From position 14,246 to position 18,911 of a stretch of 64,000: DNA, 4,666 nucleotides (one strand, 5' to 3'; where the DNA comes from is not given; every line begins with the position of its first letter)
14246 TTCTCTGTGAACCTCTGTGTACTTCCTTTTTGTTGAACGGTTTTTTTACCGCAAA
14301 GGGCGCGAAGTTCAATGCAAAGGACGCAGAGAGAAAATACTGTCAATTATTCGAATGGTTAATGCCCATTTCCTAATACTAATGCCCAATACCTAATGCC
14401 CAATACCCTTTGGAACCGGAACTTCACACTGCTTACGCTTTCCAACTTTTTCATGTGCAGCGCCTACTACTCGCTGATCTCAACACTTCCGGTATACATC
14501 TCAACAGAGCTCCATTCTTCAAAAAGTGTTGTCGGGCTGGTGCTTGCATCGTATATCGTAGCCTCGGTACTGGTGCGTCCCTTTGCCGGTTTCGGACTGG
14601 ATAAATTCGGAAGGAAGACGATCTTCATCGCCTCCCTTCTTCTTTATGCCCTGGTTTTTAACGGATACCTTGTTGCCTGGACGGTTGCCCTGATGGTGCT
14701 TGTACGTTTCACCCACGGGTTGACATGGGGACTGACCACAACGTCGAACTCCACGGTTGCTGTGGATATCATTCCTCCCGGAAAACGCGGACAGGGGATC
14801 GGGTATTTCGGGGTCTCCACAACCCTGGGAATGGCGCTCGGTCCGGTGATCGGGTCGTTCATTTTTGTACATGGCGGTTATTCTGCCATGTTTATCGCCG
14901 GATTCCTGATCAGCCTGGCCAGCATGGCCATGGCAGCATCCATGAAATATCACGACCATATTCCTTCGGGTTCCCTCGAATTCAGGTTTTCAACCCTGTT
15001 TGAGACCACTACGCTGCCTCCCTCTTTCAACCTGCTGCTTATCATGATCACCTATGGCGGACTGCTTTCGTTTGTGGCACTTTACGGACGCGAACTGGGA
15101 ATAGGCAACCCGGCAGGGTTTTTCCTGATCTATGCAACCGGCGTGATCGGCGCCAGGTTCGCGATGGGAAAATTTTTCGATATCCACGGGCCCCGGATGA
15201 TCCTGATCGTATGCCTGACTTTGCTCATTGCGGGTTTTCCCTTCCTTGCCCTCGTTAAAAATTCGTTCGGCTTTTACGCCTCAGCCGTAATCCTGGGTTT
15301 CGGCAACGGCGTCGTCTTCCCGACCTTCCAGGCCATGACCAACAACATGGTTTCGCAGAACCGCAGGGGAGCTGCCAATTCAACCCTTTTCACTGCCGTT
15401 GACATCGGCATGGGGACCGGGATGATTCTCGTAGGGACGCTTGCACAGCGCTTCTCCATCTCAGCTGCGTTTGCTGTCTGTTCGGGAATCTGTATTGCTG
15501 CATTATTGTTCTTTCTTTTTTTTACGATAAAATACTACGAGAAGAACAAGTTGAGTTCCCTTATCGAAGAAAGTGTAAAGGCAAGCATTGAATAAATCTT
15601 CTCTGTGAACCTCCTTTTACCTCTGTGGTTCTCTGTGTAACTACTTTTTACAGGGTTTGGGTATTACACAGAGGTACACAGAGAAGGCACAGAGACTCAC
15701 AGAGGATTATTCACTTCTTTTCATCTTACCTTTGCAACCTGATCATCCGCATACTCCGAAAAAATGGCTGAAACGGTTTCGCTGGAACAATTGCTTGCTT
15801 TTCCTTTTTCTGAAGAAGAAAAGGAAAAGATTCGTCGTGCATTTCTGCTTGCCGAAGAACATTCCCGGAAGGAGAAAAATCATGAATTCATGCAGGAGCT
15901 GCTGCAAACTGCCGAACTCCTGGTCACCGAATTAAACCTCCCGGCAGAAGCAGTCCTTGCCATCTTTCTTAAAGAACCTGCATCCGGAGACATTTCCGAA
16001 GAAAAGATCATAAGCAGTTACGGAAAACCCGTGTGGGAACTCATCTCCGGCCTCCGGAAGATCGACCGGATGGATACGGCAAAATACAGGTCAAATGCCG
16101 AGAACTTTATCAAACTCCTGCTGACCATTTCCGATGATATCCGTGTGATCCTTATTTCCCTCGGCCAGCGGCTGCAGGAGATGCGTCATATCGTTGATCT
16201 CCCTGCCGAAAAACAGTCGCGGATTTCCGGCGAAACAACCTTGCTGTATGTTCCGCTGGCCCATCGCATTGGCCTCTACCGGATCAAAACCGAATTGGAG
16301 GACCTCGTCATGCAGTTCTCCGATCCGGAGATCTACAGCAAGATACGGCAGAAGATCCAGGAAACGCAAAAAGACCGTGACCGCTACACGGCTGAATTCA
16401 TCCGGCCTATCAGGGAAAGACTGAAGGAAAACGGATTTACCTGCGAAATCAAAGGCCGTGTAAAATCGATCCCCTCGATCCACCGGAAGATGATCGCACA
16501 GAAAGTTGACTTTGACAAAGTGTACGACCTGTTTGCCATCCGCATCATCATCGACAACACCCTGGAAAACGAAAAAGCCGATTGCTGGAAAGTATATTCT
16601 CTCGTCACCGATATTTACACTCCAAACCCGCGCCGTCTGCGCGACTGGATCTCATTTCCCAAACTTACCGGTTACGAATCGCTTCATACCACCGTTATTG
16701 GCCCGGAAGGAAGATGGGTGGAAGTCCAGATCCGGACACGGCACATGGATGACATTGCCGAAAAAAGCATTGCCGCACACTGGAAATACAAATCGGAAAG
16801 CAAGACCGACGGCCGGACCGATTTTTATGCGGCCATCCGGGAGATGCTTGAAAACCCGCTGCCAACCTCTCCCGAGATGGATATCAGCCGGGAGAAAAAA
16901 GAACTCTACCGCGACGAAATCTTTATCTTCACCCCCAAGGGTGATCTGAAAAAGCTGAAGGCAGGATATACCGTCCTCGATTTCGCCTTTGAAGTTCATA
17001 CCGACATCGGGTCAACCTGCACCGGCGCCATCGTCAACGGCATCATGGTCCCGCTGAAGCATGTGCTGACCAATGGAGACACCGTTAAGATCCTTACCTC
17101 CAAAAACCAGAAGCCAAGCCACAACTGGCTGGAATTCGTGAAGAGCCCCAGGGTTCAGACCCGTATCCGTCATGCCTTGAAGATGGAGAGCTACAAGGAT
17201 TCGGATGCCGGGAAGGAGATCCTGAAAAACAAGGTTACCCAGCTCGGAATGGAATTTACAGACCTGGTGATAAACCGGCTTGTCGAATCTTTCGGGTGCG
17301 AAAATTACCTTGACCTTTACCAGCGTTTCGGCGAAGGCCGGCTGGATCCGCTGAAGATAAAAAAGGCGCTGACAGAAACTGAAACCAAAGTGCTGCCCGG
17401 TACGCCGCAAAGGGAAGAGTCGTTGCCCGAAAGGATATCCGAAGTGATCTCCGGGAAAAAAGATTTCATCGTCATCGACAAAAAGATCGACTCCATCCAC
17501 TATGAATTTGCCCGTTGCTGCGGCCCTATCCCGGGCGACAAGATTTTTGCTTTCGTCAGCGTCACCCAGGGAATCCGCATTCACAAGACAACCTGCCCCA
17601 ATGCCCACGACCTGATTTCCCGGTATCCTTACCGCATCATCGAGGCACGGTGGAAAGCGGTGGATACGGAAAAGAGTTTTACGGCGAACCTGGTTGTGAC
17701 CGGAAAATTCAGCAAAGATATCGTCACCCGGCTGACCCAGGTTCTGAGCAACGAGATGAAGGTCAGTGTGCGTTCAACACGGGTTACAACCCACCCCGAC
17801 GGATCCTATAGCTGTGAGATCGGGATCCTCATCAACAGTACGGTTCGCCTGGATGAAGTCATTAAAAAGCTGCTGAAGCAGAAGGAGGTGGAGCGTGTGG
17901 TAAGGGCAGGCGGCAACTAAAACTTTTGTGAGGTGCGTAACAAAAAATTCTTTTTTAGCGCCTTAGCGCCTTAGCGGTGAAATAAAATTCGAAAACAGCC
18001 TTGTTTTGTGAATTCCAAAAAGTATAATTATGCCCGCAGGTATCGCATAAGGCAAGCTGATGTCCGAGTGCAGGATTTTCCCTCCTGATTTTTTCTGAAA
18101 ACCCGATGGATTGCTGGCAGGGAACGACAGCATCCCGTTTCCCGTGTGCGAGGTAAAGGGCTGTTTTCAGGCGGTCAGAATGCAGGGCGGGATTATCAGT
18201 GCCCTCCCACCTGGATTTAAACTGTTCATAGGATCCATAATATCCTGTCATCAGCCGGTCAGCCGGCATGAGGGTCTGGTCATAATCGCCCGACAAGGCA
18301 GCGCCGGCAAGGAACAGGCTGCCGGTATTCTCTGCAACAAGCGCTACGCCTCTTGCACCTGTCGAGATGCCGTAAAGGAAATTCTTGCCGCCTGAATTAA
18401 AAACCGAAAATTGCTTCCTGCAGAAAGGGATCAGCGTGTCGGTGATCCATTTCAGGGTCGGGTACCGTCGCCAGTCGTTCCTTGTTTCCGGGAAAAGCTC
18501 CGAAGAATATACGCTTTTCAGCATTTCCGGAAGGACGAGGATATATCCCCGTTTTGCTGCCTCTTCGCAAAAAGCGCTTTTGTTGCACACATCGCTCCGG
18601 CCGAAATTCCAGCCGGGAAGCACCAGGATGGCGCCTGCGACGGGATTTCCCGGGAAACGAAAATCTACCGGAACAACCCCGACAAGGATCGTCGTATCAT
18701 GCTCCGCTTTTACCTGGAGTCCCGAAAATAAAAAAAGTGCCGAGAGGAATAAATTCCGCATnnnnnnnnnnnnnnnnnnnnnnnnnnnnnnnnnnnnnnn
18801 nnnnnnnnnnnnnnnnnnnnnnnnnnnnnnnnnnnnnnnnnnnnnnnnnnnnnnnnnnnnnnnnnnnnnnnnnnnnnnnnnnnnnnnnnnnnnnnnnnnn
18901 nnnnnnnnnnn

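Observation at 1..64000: Intergenic DNA is assembled from a small set of 7-9 nt period repeat families used in a recurring order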

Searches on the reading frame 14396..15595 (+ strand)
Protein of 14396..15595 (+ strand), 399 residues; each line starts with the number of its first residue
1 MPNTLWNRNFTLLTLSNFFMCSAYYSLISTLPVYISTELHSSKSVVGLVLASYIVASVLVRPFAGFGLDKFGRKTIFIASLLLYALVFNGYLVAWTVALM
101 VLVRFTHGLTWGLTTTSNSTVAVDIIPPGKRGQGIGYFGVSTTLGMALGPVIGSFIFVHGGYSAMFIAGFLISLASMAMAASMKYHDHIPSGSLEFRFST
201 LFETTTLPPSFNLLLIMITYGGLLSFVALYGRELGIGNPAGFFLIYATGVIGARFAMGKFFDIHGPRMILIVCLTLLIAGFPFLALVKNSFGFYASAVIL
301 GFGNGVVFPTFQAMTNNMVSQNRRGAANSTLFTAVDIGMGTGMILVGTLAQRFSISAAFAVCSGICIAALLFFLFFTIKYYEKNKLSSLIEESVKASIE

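Call 38: search_protein_families(library=pfam, proteins=[window:14396-15595:+])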
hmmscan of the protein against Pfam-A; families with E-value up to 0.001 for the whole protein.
window:14396-15595:+ (399 aa): 3 families
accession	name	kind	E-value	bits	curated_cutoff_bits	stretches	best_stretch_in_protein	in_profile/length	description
PF07690.21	MFS_1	-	1.5e-51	175.8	33.4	2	13-259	1-260/347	Major Facilitator Superfamily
PF00083.30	Sugar_tr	-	3.5e-08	33.2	22.3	1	17-173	15-181/452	Sugar (and other) transporter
PF05977.19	MFS_3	-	1.4e-06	27.5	27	0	258-386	66-198/524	Transmembrane secretion effector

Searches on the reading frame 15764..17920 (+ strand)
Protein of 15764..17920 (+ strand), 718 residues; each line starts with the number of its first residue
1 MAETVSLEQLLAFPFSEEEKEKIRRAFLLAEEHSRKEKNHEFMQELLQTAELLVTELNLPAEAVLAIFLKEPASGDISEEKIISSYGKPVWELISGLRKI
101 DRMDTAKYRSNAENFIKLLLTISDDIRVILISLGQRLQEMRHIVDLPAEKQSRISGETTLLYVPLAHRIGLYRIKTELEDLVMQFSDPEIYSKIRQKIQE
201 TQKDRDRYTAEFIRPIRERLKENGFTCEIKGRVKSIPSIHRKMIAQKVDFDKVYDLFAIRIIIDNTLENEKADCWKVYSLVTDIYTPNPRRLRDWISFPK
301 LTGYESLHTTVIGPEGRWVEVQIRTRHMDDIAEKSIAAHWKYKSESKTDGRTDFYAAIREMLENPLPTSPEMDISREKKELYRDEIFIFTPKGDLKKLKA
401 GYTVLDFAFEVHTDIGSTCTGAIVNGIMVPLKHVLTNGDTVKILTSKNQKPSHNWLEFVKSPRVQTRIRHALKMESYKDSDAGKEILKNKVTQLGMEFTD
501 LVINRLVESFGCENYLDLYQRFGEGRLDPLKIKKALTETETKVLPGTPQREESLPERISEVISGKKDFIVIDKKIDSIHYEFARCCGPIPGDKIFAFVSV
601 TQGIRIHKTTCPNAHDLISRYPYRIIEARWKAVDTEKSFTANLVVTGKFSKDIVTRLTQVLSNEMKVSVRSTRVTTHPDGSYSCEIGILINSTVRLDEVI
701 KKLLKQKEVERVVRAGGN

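Call 9: find_related_loci(query=window:15764-17920:+, collection=genome_contigs, flank=10000)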
Query window:15764-17920:+ (718 aa) in genome_contigs; peptide patterns used: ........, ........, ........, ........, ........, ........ (x = any residue, [..] = any of these).
599 stretches matched a pattern (row limit reached: there are more); 504 encode a relative of the query (tblastn E <= 1e-3); the best 80 are kept; 80 distinct loci.
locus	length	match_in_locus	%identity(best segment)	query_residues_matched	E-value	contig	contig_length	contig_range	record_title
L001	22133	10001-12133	85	7-717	0e+0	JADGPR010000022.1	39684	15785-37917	MAG: Bacteroidales bacterium isolate Chersky.15_51 contig-100_253, whole genome shotgun sequence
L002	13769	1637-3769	86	7-717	0e+0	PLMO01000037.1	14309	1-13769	MAG: Bacteroidales bacterium isolate fen_979 73.20120800_E2X.55_contig_9673, whole genome shotgun sequence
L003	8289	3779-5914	85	7-718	0e+0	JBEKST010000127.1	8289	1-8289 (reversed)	MAG: Bacteroidales bacterium isolate SPRUCE 540 SPRUCE_540_127, whole genome shotgun sequence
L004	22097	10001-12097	82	18-715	0e+0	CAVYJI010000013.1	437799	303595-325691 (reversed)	MAG: uncultured Bacteroidales bacterium isolate MFD01476.bin.1.15 genome assembly, contig: contig_55068, whole genome sh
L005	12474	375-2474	83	15-714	0e+0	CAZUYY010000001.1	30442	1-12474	MAG TPA_asm: uncultured Prolixibacteraceae bacterium isolate binchicken_co3_102 genome assembly, contig: NODE_4586_lengt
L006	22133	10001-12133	77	7-717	0e+0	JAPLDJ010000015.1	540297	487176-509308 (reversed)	MAG: Bacteroidetes bacterium isolate LacPavin_0920_WC70_MAG_47_14 LacPavin_0920_WC70_scaffold_666819, whole genome shotg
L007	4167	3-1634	84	174-717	0e+0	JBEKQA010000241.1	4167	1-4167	MAG: Bacteroidales bacterium isolate SPRUCE 477 SPRUCE_477_241, whole genome shotgun sequence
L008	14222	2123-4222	65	18-716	0e+0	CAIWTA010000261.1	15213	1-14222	MAG: uncultured Bacteroidales bacterium isolate KR5_bin-778 genome assembly, contig: bin-778:261/329, whole genome shotg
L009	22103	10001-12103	63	18-717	0e+0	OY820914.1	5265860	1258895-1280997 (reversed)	MAG: Bacteroidales bacterium isolate 29af8000-aa9b-4969-9261-ea2c593eb5de genome assembly, chromosome: 1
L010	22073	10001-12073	59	20-709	0e+0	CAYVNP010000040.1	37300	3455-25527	MAG TPA_asm: uncultured Bacteroidales bacterium isolate SRP272421_co4_81 genome assembly, contig: NODE_1989_length_37300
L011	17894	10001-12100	82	16-715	0e+0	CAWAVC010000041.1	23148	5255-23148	MAG: uncultured Bacteroidales bacterium isolate MFD01188.bin.2.56 genome assembly, contig: contig_45748, whole genome sh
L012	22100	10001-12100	83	16-715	0e+0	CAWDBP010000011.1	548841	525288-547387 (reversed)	MAG: uncultured Bacteroidales bacterium isolate MFD01689.bin.1.120 genome assembly, contig: contig_37722, whole genome s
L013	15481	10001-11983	45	49-714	0e+0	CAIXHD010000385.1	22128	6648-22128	MAG: uncultured Bacteroidetes bacterium isolate Loclat_bin-16290 genome assembly, contig: bin-16290:385/621, whole genom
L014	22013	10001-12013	44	45-715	0e+0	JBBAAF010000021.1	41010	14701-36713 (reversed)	MAG: Bacteroidales bacterium isolate SO_2017_GW3_35 scaffold_683_c1_OW296A_2017, whole genome shotgun sequence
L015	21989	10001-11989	45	52-714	0e+0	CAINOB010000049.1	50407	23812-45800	MAG: uncultured Bacteroidetes bacterium isolate AM-2014_bin-1198 genome assembly, contig: bin-1198:049/130, whole genome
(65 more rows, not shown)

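Call 32: find_encoding_contigs(protein=window:15764-17920:+, flank=10000, max_places=10)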
Protein window:15764-17920:+ (718 aa): 2 contigs read that carry it; 2 places shown.
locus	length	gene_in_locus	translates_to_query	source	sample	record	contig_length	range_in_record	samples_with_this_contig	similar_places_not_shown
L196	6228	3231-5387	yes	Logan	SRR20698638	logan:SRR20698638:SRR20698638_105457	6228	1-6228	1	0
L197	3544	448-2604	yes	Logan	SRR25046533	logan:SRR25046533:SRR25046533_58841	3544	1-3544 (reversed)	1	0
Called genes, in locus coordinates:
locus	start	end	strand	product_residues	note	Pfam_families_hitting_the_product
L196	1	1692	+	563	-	?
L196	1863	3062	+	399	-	PF00083:Sugar_tr (weak), PF05977:MFS_3 (faint), PF07690:MFS_1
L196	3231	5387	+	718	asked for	PF13328:HD_4, PF04607:RelA_SpoT, PF02824:TGS, PF28438:RelA_RIS, PF13291:ACT_4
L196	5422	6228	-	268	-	?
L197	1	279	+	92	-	?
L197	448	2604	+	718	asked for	PF13328:HD_4, PF04607:RelA_SpoT, PF02824:TGS, PF28438:RelA_RIS, PF13291:ACT_4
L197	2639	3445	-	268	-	-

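Call 66: search_protein_families(library=ncbifam, proteins=[L001:16191-16562:+], max_evalue=0.001)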
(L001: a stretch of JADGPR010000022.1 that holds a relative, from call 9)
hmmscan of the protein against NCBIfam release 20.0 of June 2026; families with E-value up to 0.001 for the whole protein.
L001:16191-16562:+ (123 aa): 2 families
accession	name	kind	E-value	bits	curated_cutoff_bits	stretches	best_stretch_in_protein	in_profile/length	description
TIGR02436.1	TIGR02436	subfamily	1.3e-21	76.9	24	1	10-116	3-109/109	four helix bundle protein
NF008912.0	PRK12275.1-6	subfamily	0.0004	20.4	124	1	10-118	10-114/117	hypothetical protein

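Call 71: find_related_loci(query=A4, collection=metagenome_contigs, flank=1500)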
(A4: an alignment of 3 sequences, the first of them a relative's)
Query A4 (123 aa) in metagenome_contigs; peptide patterns used: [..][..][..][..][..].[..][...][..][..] (x = any residue, [..] = any of these).
600 stretches matched a pattern (row limit reached: there are more); 559 encode a relative of the query (tblastn E <= 1e-3); the best 80 are kept; 80 distinct loci.
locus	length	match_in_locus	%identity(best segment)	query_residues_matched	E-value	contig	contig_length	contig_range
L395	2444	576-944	77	1-123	7e-62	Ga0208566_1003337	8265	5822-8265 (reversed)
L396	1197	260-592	78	1-111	5e-60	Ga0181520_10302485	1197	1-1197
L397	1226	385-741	68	4-122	3e-52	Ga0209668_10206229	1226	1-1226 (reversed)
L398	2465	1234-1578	62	4-118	1e-43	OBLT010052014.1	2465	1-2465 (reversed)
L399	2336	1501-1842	63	5-118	8e-42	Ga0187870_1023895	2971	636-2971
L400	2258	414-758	57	3-117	5e-40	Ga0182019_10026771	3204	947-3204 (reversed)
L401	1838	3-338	59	6-117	6e-40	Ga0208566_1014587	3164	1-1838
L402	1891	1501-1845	55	2-116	1e-39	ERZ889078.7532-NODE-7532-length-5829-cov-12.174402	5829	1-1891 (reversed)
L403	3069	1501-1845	56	1-115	5e-38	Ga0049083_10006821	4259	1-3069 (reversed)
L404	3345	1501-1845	56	1-115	5e-38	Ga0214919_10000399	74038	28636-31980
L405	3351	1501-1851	54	1-116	7e-38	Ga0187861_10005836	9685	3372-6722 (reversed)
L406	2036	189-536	54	3-118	5e-38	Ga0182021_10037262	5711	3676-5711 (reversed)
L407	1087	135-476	58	3-116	4e-39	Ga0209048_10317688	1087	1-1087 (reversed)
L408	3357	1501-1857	54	1-119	9e-37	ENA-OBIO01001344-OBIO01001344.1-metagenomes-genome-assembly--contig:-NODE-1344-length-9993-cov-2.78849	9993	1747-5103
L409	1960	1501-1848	53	3-118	1e-36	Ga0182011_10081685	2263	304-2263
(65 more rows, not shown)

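Call 89: search_protein_families(library=pfam, proteins=[L001:16191-16562:+], max_evalue=0.001)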
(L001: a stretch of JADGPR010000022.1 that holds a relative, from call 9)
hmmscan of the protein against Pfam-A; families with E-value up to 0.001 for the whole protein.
L001:16191-16562:+ (123 aa): 1 family
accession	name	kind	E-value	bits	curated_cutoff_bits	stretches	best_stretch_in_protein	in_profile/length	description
PF05635.17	23S_rRNA_IVP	-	2.1e-13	50.9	33.8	1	10-106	7-102/106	23S rRNA-intervening sequence protein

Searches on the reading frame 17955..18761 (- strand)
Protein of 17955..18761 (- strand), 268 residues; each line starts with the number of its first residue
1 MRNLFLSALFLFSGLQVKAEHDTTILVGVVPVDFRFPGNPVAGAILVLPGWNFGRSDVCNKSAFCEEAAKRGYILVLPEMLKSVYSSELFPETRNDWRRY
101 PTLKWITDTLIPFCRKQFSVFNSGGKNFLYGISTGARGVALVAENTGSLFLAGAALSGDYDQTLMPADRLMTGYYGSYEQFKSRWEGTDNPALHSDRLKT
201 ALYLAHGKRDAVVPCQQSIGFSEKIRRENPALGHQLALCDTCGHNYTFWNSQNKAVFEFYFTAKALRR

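Call 38: search_protein_families(library=pfam, proteins=[window:17955-18761:-])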
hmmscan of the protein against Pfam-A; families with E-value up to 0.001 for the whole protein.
window:17955-18761:- (268 aa): 2 families
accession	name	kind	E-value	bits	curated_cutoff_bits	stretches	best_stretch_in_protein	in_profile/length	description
PF00326.27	Peptidase_S9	-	0.00012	22.1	22.6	1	126-246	65-189/213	Prolyl oligopeptidase family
PF01738.24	DLH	-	0.00039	20.5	21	0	173-245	126-187/217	Dienelactone hydrolase family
